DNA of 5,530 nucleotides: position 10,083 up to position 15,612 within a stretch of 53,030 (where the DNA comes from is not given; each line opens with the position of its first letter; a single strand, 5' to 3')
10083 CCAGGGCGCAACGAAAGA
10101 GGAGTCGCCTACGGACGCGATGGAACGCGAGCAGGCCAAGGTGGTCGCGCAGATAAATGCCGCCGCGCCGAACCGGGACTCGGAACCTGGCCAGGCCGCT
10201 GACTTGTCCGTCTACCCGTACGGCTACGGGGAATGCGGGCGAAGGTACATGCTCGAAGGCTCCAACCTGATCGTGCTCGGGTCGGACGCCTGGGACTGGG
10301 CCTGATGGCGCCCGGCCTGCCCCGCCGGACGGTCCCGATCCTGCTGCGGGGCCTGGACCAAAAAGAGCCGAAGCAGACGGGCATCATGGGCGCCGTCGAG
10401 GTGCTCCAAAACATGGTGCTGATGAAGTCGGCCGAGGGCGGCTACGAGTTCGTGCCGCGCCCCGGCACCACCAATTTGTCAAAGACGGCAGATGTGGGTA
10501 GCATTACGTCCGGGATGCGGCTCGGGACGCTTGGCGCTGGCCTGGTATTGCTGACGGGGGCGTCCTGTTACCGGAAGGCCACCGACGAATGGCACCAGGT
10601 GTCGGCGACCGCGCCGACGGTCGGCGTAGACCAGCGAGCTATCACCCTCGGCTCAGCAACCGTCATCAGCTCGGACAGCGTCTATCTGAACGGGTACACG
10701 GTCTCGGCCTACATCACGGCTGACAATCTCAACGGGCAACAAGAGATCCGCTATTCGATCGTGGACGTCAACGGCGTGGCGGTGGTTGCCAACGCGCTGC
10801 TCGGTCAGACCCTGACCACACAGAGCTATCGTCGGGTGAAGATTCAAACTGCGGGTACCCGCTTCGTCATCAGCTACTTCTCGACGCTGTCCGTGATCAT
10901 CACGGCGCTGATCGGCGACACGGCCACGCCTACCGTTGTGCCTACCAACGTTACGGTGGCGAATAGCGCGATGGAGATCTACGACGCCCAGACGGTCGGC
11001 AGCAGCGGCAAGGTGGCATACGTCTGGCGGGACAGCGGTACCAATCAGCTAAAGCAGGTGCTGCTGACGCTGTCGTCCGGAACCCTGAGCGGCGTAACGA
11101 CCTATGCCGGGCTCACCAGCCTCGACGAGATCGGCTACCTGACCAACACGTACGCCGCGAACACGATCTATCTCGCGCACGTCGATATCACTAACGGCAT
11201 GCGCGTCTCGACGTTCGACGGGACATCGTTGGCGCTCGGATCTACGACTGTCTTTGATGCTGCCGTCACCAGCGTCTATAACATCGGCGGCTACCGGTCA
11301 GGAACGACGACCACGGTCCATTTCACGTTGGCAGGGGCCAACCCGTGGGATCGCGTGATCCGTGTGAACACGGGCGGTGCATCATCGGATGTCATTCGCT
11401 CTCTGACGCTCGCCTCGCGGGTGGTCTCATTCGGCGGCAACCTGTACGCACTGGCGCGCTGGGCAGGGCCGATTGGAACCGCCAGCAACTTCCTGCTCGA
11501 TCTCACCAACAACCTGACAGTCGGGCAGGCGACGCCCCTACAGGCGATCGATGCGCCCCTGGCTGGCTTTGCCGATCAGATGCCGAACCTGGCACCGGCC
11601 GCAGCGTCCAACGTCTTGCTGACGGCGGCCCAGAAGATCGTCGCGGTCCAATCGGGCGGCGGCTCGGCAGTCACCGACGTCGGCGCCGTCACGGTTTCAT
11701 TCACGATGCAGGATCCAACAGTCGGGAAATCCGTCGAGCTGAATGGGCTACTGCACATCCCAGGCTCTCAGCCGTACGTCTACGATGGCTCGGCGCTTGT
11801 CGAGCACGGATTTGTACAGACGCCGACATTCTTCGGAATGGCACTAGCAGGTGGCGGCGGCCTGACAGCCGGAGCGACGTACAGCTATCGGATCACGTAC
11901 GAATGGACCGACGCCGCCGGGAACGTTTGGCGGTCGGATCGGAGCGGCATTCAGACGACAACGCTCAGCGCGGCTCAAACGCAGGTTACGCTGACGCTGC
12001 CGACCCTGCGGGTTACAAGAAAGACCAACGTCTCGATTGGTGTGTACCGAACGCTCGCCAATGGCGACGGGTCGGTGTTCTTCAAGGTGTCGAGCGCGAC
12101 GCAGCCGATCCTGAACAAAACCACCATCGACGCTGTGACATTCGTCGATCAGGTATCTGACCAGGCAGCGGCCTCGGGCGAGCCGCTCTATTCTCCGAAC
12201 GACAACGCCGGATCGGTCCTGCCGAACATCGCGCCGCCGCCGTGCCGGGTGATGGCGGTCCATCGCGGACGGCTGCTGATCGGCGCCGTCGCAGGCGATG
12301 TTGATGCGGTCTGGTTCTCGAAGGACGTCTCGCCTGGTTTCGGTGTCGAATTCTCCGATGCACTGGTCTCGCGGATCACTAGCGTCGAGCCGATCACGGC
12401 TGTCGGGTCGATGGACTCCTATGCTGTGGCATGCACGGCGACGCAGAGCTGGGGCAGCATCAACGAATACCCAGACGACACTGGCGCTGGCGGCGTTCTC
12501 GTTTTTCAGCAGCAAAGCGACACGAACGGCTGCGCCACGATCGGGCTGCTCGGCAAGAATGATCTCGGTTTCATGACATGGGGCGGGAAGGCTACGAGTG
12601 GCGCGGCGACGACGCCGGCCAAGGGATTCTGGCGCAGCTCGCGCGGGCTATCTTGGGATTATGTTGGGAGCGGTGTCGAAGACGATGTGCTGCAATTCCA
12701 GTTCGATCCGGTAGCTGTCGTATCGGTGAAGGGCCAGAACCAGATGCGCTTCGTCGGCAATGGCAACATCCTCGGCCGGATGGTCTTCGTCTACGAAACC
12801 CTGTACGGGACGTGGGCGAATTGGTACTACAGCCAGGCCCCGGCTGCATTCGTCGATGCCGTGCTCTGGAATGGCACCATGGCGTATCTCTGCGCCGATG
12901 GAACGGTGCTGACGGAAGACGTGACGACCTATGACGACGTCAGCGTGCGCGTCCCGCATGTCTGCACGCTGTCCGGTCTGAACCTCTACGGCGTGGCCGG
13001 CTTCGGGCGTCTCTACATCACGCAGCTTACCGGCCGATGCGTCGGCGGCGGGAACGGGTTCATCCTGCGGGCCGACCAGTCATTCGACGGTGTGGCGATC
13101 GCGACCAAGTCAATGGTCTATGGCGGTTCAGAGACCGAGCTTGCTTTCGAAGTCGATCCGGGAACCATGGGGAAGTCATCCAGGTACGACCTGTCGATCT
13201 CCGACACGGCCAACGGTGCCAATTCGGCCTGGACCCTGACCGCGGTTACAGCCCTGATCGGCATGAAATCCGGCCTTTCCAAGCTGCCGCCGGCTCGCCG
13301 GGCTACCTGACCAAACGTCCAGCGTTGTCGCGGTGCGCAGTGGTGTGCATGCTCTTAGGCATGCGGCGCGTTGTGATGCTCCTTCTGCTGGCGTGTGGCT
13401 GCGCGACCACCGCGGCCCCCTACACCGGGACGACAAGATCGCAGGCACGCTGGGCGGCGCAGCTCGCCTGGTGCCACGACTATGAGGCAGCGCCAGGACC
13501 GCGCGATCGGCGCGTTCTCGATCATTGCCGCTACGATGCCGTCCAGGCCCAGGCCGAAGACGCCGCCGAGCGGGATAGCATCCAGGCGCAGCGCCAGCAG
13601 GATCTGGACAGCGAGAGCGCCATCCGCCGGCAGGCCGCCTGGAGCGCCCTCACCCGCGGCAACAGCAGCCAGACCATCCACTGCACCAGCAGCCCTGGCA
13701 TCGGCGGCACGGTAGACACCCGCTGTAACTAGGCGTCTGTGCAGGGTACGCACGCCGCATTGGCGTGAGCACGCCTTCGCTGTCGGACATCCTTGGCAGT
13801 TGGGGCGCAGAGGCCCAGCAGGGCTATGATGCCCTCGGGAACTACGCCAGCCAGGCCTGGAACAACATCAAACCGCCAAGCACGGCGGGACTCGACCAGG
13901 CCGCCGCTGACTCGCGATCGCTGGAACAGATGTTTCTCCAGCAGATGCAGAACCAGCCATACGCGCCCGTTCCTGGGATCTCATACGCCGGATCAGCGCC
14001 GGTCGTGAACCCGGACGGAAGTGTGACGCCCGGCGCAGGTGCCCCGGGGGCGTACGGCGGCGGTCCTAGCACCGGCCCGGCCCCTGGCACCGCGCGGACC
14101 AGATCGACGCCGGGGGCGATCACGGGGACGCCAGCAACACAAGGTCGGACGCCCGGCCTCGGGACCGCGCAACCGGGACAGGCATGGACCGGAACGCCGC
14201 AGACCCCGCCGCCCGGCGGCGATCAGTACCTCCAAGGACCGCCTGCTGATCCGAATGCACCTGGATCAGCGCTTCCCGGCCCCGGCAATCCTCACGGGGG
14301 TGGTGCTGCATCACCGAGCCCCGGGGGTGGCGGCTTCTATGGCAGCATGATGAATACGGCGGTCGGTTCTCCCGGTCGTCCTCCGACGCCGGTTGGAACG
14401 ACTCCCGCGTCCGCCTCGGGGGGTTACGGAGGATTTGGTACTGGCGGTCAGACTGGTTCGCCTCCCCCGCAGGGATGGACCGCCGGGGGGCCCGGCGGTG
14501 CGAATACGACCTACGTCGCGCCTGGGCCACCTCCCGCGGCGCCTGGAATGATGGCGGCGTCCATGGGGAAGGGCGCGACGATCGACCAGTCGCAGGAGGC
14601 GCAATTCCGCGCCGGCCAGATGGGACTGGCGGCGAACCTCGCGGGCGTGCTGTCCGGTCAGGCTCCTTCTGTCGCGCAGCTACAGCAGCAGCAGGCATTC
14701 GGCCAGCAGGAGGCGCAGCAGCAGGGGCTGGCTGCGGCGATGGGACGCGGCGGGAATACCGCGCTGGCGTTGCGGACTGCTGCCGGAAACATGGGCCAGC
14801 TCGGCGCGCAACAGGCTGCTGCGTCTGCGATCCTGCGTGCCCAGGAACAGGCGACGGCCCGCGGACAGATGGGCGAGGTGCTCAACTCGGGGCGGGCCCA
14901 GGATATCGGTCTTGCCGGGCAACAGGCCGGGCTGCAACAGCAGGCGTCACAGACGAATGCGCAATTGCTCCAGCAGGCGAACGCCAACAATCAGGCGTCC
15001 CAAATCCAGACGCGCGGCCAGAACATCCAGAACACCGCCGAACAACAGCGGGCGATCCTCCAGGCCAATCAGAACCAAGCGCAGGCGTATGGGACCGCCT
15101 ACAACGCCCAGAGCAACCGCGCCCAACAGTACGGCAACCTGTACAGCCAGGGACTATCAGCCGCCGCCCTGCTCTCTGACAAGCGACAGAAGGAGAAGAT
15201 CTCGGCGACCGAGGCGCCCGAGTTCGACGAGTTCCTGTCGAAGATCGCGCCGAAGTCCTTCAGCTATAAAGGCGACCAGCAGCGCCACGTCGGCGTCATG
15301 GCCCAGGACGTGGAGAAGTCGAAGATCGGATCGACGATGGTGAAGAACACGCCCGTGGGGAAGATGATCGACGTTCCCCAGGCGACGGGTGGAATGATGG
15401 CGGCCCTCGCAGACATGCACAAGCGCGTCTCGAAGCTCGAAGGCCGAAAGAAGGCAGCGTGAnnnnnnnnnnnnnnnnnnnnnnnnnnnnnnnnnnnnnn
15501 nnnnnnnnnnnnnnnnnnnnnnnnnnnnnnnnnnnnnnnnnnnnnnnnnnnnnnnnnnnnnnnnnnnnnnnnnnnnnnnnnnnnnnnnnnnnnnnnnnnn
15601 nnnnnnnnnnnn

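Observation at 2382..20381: Exact-spacing 29-bp cassette fills four late intergenic gaps and supplies the GTG start codon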

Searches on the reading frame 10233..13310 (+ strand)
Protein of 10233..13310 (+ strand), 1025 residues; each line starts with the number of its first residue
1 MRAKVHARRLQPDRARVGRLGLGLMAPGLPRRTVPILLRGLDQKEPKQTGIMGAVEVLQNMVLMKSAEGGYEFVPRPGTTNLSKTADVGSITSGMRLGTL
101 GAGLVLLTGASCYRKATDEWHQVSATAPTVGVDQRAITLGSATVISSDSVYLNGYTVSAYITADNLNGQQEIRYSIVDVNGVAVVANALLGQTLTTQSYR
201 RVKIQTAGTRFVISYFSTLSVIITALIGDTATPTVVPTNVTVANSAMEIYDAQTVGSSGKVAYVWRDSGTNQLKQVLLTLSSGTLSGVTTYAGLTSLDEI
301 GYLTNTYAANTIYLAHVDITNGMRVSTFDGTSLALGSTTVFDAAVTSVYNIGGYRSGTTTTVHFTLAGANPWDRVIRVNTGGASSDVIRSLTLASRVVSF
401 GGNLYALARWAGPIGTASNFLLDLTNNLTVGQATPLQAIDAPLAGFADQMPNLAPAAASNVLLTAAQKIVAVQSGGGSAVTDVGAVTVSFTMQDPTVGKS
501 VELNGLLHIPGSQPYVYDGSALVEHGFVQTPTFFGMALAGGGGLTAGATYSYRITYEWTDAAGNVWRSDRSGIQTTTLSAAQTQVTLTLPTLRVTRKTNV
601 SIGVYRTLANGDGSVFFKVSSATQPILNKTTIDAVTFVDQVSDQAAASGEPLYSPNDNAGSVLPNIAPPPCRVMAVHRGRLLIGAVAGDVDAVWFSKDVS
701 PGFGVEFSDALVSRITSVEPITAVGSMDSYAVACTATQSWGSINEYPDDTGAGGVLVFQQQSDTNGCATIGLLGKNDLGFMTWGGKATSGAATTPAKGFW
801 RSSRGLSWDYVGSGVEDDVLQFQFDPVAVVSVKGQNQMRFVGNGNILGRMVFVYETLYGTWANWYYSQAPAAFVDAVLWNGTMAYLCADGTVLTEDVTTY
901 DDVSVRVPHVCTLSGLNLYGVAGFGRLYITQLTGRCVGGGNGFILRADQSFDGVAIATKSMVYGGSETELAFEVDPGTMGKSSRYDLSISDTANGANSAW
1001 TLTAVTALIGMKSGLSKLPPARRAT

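Call 11: search_protein_families(library=pfam, proteins=[window:10233-13310:+], max_evalue=0.01)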
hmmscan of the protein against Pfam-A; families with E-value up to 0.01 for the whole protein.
window:10233-13310:+ (1025 aa): 0 families

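Call 12: search_protein_families(library=phrogs, proteins=[window:10233-13310:+], max_evalue=0.001)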
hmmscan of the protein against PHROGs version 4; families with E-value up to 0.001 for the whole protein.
window:10233-13310:+ (1025 aa): 0 families

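Call 71: search_solved_structures(query=window:10233-13307:+, max_evalue=1)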
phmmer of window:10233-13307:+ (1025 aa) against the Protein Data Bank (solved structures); distinct sequences matched with E-value up to 1: 0.

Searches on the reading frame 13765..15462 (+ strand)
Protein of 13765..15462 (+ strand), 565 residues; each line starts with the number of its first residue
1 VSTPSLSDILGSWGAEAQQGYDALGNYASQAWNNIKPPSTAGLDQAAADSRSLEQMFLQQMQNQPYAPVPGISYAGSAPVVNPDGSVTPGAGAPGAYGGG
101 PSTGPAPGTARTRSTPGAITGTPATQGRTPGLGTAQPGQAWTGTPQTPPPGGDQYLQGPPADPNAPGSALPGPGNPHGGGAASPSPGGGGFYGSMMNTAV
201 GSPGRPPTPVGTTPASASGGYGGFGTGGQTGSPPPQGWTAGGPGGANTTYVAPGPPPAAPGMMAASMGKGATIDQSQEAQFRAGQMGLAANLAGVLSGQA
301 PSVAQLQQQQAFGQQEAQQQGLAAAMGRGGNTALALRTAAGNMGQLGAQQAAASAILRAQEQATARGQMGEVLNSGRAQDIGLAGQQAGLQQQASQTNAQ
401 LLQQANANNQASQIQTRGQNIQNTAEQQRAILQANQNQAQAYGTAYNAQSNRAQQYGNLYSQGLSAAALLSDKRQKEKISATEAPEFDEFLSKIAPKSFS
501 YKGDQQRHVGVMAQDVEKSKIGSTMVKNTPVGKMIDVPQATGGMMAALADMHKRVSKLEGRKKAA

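Call 11: search_protein_families(library=pfam, proteins=[window:13765-15462:+], max_evalue=0.01)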
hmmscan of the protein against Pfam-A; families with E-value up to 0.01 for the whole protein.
window:13765-15462:+ (565 aa): 1 family
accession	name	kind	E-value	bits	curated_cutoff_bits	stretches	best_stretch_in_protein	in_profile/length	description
PF13884.11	Peptidase_S74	-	3.6e-07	30.8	22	1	471-518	1-51/58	Chaperone of endosialidase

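Call 12: search_protein_families(library=phrogs, proteins=[window:13765-15462:+], max_evalue=0.001)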
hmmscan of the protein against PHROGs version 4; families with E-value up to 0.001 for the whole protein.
window:13765-15462:+ (565 aa): 0 families
